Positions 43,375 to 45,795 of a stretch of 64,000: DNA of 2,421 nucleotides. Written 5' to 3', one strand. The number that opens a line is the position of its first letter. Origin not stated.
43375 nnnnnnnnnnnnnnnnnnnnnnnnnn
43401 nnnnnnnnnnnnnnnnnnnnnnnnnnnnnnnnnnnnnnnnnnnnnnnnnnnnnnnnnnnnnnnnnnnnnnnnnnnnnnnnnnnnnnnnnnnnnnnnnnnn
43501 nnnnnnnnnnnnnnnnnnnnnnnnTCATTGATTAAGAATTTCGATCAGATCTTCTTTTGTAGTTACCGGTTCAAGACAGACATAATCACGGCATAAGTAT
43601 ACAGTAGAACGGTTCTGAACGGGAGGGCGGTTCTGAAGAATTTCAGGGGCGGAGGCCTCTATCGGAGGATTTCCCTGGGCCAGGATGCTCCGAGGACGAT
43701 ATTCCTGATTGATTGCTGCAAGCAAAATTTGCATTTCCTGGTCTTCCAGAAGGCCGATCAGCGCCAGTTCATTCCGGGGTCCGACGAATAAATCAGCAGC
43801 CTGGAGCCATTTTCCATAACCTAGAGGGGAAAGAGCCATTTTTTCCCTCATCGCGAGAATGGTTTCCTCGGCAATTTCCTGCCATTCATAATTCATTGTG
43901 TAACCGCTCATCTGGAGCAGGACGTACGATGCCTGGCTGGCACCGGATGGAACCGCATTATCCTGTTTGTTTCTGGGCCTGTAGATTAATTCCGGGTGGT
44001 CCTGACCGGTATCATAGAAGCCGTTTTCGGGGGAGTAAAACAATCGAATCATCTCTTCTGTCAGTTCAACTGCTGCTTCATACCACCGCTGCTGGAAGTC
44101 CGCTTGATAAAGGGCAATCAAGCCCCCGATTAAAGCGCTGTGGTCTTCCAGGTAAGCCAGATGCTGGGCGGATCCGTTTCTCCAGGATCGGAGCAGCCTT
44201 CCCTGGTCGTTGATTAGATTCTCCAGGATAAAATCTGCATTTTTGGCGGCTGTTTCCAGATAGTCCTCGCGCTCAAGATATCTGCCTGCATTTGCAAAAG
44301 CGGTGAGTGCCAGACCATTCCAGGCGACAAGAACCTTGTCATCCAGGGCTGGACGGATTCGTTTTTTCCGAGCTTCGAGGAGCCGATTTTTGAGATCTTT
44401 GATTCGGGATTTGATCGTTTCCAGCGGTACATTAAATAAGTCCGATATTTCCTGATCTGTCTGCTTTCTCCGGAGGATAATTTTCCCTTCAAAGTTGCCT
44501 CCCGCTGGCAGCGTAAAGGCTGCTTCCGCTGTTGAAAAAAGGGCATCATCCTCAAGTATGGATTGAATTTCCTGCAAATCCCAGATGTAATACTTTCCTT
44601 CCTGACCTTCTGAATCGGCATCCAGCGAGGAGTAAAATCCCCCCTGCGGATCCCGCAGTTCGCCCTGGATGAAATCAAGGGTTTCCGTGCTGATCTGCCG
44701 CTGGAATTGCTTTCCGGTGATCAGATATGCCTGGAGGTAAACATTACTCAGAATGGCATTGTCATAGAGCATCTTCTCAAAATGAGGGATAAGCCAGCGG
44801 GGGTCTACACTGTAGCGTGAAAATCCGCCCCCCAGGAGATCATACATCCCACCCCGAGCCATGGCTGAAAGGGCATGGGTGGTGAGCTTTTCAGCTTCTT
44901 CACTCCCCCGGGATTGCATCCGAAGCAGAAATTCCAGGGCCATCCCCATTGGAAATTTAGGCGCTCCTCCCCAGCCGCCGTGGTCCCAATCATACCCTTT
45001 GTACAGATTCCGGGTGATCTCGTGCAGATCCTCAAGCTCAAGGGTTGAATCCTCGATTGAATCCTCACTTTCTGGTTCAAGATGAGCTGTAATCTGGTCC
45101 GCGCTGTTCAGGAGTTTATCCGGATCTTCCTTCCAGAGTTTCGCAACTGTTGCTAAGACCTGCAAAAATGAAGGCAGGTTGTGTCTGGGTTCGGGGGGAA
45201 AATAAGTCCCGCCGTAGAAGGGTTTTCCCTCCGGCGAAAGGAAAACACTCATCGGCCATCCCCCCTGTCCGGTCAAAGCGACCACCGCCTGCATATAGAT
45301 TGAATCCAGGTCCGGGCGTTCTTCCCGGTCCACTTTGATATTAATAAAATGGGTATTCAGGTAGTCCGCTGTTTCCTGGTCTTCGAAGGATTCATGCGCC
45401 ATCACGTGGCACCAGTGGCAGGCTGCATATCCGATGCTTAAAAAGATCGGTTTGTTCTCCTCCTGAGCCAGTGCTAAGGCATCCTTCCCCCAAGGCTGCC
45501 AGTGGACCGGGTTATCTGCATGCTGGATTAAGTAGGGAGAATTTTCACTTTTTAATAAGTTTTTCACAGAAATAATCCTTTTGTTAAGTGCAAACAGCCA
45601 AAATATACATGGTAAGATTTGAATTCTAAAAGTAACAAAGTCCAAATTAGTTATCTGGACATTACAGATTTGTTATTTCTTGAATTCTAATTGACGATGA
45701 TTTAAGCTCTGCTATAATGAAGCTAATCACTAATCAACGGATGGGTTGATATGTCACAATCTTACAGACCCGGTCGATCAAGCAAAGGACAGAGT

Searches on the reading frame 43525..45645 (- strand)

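Call 16: search_protein_families(library=pfam, proteins=[window:43525-45645:-], max_evalue=0.001)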
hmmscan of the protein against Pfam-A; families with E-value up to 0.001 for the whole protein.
window:43525-45645:- (706 aa): 2 families
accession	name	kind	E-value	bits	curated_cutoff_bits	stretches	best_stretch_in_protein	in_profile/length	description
PF03190.21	Thioredox_DsbH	-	1.1e-76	256.8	27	1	29-189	2-162/163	Protein of unknown function, DUF255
PF13899.12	Thioredoxin_7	-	5.4e-08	33.3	27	1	49-138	2-83/83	Thioredoxin-like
